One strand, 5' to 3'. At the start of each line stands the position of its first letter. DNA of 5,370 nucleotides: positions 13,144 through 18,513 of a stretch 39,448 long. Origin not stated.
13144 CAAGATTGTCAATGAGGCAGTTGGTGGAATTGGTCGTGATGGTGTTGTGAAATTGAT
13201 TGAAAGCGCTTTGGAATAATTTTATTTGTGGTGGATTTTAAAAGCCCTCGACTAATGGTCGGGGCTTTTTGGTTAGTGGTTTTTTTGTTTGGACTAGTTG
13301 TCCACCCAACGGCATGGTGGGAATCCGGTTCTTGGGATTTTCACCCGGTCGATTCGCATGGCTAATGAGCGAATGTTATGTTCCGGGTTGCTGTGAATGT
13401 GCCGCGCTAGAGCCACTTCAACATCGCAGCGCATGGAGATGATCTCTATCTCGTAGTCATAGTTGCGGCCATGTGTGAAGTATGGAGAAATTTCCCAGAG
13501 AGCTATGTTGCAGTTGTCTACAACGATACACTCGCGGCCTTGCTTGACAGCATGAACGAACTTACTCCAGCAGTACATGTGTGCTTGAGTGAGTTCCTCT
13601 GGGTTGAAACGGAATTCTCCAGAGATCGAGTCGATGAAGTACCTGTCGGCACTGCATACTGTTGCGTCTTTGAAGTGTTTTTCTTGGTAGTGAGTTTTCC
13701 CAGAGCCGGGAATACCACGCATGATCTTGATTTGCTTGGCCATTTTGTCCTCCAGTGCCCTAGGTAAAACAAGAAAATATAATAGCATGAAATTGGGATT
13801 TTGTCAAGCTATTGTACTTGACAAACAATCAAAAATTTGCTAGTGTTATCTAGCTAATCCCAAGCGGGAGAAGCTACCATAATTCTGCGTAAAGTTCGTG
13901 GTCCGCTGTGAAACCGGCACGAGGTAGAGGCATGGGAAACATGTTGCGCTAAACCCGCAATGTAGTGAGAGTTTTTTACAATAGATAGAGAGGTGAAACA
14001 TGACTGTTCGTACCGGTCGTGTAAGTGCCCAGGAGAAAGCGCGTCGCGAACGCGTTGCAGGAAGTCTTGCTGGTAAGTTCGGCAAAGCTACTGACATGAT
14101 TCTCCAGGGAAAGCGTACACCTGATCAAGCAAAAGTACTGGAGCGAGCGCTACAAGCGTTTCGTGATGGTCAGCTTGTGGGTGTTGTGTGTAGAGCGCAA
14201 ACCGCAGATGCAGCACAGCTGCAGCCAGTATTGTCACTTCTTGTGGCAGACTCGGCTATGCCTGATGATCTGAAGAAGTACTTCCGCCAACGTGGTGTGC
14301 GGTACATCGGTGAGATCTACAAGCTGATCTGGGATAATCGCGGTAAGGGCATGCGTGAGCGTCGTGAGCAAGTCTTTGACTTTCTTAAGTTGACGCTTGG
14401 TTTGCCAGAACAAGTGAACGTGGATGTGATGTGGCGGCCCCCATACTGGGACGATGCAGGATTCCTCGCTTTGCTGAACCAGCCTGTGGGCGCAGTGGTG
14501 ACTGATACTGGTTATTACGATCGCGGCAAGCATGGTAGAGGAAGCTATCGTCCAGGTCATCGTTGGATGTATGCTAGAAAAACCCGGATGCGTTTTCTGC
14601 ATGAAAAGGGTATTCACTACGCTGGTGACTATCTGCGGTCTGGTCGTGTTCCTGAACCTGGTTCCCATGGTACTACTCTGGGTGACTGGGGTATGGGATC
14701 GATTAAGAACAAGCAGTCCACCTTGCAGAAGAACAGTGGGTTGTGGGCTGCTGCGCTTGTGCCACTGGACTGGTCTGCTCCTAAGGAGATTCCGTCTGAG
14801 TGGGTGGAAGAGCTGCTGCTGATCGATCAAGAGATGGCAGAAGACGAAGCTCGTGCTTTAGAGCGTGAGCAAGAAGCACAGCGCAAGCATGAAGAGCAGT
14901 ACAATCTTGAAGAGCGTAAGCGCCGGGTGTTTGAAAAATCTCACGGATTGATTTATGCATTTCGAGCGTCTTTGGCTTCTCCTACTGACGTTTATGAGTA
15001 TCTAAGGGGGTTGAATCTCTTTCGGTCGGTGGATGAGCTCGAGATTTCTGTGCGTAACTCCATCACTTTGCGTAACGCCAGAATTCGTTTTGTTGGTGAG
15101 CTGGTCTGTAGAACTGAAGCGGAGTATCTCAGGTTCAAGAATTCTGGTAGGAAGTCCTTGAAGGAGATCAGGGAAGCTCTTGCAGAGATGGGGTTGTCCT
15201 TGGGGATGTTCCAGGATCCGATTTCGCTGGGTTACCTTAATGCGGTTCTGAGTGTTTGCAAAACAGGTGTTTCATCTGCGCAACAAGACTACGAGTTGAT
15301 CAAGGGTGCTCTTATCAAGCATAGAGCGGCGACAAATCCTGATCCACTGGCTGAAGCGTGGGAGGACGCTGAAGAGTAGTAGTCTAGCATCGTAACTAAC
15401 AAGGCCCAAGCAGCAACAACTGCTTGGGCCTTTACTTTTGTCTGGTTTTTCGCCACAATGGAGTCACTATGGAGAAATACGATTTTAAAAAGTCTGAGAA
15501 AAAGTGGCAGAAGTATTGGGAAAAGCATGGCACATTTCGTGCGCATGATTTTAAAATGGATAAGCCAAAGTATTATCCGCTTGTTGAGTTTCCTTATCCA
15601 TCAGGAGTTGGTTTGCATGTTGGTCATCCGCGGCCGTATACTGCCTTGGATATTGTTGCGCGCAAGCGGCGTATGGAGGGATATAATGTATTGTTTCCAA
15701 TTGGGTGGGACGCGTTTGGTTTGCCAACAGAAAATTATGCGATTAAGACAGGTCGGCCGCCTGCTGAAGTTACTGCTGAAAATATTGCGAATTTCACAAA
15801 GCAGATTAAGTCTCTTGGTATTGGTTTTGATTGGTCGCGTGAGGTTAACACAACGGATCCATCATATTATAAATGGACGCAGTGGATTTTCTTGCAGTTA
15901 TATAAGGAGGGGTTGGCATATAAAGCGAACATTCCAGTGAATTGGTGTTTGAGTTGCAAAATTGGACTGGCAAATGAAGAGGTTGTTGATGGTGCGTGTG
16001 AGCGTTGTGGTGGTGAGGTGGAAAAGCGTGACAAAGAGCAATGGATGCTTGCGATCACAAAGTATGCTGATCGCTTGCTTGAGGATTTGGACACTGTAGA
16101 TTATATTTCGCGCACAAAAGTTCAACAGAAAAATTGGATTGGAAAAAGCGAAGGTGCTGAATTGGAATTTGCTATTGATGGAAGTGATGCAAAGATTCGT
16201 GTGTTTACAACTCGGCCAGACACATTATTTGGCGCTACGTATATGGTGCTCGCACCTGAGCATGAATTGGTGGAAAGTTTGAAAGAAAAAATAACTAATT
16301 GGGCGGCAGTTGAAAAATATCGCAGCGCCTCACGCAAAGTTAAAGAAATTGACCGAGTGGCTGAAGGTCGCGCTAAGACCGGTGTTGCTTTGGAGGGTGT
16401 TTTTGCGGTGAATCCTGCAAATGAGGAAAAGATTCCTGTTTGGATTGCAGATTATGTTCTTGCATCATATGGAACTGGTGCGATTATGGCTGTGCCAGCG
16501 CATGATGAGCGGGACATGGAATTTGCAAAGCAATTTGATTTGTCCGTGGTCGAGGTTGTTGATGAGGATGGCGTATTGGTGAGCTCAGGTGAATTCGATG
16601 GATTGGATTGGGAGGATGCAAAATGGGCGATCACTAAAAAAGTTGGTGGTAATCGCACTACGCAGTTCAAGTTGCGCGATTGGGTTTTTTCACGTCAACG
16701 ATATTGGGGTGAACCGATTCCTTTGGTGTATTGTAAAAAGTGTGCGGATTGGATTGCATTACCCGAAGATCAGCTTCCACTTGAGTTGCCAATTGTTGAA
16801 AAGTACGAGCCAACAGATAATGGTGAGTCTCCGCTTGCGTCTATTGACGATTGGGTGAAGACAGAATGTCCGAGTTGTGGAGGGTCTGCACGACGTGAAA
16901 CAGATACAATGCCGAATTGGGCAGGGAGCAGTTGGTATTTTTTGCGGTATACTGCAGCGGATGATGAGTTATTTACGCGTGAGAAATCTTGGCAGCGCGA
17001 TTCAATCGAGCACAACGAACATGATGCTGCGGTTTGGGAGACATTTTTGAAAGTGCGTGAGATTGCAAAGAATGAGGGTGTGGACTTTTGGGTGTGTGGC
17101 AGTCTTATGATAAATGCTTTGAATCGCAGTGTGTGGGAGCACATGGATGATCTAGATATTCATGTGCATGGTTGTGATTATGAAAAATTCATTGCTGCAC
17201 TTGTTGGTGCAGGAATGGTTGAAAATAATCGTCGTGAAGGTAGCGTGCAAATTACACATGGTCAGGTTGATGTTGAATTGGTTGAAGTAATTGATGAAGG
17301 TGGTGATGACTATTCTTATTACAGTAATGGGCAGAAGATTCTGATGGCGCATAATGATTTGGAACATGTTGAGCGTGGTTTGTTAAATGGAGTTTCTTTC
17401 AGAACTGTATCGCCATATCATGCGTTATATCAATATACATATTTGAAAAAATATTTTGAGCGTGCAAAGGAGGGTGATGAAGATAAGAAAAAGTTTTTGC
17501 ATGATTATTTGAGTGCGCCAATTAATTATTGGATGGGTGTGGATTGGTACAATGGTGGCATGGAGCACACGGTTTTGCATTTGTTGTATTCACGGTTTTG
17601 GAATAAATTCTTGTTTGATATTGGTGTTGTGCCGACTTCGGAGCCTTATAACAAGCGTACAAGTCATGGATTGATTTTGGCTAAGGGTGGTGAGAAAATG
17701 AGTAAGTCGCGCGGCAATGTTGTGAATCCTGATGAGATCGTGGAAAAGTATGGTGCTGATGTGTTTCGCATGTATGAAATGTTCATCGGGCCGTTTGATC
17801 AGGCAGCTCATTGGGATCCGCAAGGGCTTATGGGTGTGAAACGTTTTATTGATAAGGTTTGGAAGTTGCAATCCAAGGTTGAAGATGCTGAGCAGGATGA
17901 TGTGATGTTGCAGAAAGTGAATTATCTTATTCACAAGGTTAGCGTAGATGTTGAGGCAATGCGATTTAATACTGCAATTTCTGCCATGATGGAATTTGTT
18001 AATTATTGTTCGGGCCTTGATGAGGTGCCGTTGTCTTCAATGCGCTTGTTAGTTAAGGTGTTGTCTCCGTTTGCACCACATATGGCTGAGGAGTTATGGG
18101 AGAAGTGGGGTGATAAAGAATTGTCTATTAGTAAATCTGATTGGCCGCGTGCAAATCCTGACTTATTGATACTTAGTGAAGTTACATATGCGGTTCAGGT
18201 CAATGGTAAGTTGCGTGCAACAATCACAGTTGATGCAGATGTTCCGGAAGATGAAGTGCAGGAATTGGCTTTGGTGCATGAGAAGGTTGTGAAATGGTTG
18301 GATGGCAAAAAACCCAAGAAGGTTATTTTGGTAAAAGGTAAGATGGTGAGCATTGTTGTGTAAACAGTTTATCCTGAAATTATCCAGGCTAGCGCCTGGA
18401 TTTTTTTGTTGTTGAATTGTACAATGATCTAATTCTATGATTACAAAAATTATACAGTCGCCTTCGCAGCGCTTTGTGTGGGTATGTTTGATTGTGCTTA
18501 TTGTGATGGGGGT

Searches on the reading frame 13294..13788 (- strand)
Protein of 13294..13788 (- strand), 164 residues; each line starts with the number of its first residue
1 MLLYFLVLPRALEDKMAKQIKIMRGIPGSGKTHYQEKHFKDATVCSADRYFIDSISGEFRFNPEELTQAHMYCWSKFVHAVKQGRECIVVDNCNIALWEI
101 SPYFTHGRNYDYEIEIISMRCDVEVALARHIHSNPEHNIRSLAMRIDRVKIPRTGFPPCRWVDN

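Call 28: search_protein_families(library=pfam, proteins=[window:13294-13788:-], max_evalue=0.001)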
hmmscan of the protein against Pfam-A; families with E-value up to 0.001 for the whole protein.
window:13294-13788:- (164 aa): 1 family
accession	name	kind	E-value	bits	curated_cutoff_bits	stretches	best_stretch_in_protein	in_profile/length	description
PF13671.12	AAA_33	-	6.5e-08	33.4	27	1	22-130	3-115/143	AAA domain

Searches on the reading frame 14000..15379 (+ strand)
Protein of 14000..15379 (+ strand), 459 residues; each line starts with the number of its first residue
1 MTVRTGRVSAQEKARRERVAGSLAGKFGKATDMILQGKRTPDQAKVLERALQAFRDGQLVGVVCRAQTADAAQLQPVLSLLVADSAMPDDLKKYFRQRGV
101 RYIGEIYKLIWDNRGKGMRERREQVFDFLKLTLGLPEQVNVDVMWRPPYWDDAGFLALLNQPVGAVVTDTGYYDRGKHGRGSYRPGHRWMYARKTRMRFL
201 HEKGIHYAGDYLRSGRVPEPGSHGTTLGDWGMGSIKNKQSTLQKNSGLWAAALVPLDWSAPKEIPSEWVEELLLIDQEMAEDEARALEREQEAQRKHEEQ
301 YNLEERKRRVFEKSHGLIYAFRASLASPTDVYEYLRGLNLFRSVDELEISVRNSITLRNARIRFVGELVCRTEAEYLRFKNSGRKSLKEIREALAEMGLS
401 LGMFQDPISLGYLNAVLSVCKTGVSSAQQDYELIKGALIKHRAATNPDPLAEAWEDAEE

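Call 28: search_protein_families(library=pfam, proteins=[window:14000-15379:+], max_evalue=0.001)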
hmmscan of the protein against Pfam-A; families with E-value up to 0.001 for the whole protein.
window:14000-15379:+ (459 aa): 1 family
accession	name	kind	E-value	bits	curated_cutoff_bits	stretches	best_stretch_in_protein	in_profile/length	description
PF03118.21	RNA_pol_A_CTD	-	2e-14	53.5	23.8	1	340-396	11-67/67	Bacterial RNA polymerase, alpha chain C terminal domain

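Call 55: search_protein_families(library=padloc, proteins=[window:14000-15379:+], max_evalue=0.1)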
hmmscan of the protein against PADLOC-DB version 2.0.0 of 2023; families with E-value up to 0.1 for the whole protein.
window:14000-15379:+ (459 aa): 0 families

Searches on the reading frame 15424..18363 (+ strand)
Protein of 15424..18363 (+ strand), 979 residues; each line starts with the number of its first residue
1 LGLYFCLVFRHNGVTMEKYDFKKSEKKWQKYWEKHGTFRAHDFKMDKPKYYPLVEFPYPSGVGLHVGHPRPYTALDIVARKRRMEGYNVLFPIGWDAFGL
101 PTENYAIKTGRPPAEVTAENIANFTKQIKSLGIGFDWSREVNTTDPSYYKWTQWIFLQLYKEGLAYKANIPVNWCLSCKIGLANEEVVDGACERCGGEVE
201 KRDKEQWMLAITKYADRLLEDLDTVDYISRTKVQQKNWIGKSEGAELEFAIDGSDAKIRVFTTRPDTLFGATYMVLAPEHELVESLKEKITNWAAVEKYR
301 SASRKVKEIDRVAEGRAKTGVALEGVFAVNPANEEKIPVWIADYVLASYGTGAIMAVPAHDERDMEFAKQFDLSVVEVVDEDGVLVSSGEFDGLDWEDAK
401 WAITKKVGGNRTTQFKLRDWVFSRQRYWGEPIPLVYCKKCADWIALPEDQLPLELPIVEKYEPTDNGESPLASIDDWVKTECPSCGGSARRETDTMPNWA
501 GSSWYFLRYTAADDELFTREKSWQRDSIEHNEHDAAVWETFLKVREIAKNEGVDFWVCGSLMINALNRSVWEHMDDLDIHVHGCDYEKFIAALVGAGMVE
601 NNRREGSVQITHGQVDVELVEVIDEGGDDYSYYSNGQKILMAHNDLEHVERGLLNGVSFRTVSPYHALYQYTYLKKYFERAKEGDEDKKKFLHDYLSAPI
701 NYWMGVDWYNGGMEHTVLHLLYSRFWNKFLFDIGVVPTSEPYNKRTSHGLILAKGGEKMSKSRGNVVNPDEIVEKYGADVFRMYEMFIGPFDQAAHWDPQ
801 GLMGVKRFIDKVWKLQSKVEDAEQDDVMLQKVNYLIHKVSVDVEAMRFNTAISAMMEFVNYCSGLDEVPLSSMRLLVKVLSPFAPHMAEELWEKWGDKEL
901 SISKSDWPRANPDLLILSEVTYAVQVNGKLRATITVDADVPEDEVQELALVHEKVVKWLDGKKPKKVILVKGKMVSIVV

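Call 28: search_protein_families(library=pfam, proteins=[window:15424-18363:+], max_evalue=0.001)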
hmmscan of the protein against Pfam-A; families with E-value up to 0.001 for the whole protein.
window:15424-18363:+ (979 aa): 7 families
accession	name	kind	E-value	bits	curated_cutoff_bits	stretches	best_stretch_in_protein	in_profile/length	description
PF13603.12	tRNA-synt_1_2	-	2.7e-58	196.9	25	1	236-406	1-183/185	Leucyl-tRNA synthetase, editing domain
PF00133.28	tRNA-synt_1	-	3e-47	161.8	22.7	3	27-238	1-224/414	tRNA synthetases class I (I, L, M and V)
PF09334.17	tRNA-synt_1g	-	1.3e-28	100.3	20.1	2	56-204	7-151/391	tRNA synthetases class I (M)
PF08264.19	Anticodon_1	-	1.4e-18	67.6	25.1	1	825-943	1-145/148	Anticodon-binding domain of tRNA ligase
PF01406.26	tRNA-synt_1e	-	4.7e-06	26.6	27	0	64-134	23-93/301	tRNA synthetases class I (C) catalytic domain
PF10706.15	Aminoglyc_resit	-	2.6e-05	24.8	21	1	542-627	3-92/149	Aminoglycoside-2''-adenylyltransferase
PF01921.24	tRNA-synt_1f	-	0.0008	18.9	27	0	748-837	272-357/360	tRNA synthetases class I (K)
